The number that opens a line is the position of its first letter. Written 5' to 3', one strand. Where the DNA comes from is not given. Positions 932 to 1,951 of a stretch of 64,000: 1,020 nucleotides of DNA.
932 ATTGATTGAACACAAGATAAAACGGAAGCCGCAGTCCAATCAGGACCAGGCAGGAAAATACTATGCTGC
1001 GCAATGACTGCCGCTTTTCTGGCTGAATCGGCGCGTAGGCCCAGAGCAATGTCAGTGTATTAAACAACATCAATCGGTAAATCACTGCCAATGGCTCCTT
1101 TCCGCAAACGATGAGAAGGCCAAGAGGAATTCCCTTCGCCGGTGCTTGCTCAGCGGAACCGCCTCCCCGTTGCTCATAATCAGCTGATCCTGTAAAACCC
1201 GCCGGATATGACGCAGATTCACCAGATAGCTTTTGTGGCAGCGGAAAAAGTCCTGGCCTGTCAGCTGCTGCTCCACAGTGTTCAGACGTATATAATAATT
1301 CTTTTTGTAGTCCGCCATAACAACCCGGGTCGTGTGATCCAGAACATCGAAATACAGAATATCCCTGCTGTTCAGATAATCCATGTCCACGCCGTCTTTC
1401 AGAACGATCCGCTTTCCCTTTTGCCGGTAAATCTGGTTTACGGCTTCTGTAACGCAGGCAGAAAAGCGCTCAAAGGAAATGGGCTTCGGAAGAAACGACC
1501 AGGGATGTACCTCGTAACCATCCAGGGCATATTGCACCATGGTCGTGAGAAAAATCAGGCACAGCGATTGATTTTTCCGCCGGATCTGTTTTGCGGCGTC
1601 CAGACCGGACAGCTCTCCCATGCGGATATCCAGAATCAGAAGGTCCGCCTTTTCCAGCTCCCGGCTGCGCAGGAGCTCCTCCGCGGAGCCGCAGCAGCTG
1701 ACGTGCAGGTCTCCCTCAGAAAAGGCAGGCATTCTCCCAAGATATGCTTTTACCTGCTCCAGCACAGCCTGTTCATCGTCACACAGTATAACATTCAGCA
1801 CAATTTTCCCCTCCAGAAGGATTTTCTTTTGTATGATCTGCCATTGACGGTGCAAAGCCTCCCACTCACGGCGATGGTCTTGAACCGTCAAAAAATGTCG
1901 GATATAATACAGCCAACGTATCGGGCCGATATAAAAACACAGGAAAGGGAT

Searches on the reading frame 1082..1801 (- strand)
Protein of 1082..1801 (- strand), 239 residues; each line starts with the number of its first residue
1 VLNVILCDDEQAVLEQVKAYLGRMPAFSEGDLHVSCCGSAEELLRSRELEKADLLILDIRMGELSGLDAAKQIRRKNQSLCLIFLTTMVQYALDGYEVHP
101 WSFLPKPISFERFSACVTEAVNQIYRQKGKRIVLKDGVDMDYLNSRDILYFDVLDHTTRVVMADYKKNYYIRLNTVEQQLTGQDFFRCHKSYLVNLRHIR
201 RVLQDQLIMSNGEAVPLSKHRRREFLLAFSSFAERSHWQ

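Call 12: search_protein_families(library=pfam, proteins=[window:1082-1801:-])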
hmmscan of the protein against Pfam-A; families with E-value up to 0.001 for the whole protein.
window:1082-1801:- (239 aa): 2 families
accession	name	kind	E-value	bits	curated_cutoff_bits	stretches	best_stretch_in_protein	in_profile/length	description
PF04397.21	LytTR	-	4.8e-20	72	22.6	1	143-226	6-94/98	LytTr DNA-binding domain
PF00072.30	Response_reg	-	2.3e-15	57.1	30.2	1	4-115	1-108/111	Response regulator receiver domain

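Call 39: search_solved_structures(query=window:1082-1801:-, max_evalue=0.001, show_alignments=2)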
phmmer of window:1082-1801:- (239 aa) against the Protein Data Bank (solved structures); distinct sequences matched with E-value up to 0.001: 30.
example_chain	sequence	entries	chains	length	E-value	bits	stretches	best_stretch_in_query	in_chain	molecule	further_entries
4cbv_A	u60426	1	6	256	3.9e-11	45.9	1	40-224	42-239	COME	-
6swl_A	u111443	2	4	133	1.4e-07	34.3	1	4-128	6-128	Two-component response regulator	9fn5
1mvo_A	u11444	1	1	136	2.6e-07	33.4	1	4-117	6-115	PhoP response regulator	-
4q7e_A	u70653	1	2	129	3.8e-07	32.9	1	37-115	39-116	Response regulator of a two component regulatory system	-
3d6w_A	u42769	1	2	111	4.9e-07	32.5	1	147-225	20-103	Methyl-accepting/DNA response regulator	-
6m8o_A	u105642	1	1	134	7.2e-07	32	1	4-127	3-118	DNA-binding response regulator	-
1dc7_A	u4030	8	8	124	1.4e-06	31.1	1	38-123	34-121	NITROGEN REGULATION PROTEIN | NITROGEN REGULATION PROTEIN NR(I) | NTRC RECEIVER DOMAIN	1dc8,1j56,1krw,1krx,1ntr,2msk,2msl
8fk2_A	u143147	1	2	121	2e-06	30.5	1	3-115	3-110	Putative response regulator CovR VicR-like protein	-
5lwk_A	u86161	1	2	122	2.4e-06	30.3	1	1-117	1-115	Transcriptional regulatory protein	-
3a0r_B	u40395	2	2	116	3.4e-06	29.8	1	3-113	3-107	Response regulator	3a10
3jte_A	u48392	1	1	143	3.8e-06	29.6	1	3-123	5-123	Response regulator receiver protein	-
3a0u_A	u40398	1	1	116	4.3e-06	29.5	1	3-112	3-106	Response regulator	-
1nxo_A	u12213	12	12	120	1.1e-05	28.2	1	3-117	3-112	DNA-binding response regulator | Response regulator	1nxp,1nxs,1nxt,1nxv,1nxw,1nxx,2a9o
6eb7_A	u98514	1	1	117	1.7e-05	27.5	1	4-116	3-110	DNA-binding response regulator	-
1s8n_A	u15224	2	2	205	2e-05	27.2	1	28-123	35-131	putative antiterminator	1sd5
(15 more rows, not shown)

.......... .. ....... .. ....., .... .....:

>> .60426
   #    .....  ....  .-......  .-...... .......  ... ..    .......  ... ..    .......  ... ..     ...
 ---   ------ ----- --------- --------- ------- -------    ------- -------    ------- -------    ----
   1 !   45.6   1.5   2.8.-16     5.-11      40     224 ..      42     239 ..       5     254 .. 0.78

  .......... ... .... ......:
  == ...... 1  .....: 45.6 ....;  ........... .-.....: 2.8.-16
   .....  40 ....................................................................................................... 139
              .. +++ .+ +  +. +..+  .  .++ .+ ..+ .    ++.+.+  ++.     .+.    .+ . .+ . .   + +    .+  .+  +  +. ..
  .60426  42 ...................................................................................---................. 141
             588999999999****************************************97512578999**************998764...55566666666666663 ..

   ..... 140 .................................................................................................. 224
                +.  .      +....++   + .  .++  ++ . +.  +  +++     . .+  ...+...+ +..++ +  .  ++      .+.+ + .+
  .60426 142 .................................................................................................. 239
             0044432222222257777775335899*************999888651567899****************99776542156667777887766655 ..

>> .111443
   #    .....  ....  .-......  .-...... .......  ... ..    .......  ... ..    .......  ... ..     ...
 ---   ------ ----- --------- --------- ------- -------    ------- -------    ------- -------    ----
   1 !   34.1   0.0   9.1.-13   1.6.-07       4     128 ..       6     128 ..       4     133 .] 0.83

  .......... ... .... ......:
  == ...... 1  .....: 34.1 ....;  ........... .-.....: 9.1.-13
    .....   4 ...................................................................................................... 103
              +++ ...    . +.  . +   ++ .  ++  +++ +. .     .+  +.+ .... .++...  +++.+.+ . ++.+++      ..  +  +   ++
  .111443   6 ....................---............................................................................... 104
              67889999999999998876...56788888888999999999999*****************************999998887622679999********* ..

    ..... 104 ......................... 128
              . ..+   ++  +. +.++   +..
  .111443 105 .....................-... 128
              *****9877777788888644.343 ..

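Call 40: search_protein_families(library=ncbifam, proteins=[window:1082-1801:-], max_evalue=0.01)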
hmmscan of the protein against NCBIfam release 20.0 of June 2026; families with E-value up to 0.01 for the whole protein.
window:1082-1801:- (239 aa): 53 families (the best 25 are shown)
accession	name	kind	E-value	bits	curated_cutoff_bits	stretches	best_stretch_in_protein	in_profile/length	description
NF008677.0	PRK11697.1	equivalog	7.2e-19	68.1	246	1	1-220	1-226/238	two-component system response regulator BtsR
NF010684.1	PRK14084.1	equivalog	8e-15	55.2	375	2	4-127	3-122/254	response regulator transcription factor LytR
NF053854.1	RespRegPhoBBctds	equivalog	2.3e-11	43.5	270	1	5-123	2-117/225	two-component system response regulator PhoB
TIGR01818.1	ntrC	equivalog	3.2e-10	39.4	558.6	1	26-129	17-122/463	nitrogen regulation protein NR(I)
NF040749.1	tetrathio_RR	equivalog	4.9e-10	39.4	290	1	5-127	3-121/191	tetrathionate respiration response regulator TtrR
NF051850.1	RespRegRprY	equivalog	1.1e-09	38.1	370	1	2-131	5-127/234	response regulator transcription factor RprY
NF008176.1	PRK10923.1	equivalog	4.5e-09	35.4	620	1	26-132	22-130/469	nitrogen regulation protein NR(I)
NF046049.1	quorum_RR_AgrA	equivalog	7.9e-09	35.4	400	1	3-206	2-217/238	quorum-sensing response regulator AgrA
NF006900.1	PRK09390.1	equivalog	1.4e-08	34.5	255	1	4-130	7-129/203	response regulator FixJ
NF008296.0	PRK11083.1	equivalog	1.8e-08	34.1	273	1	3-136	5-133/228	two-component system response regulator CreB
NF008469.0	PRK11361.1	equivalog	2.3e-08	33.2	714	1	4-122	7-121/461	acetoacetate metabolism transcriptional regulator AtoC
NF007750.0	PRK10430.1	equivalog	2.5e-08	33.7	262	1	1-123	1-123/239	two-component system response regulator DcuR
NF041946.1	LuxO_transreg_Vib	equivalog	3.1e-08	32.9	800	1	30-133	19-124/463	quorum-sensing sigma-54 dependent transcriptional regulator LuxO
NF011695.0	PRK15115.1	equivalog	8.6e-08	31.4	763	1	4-124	9-125/445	two-component system response regulator GlrR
NF045944.1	ResRegRpaBCyano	equivalog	1.8e-07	30.8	330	1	32-130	22-121/229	response regulator transcription factor RpaB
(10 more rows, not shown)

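Call 76: find_encoding_contigs(protein=window:1082-1801:-, flank=1500, max_places=6)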
Protein window:1082-1801:- (239 aa): no gene with exactly this product is on record in the collection.
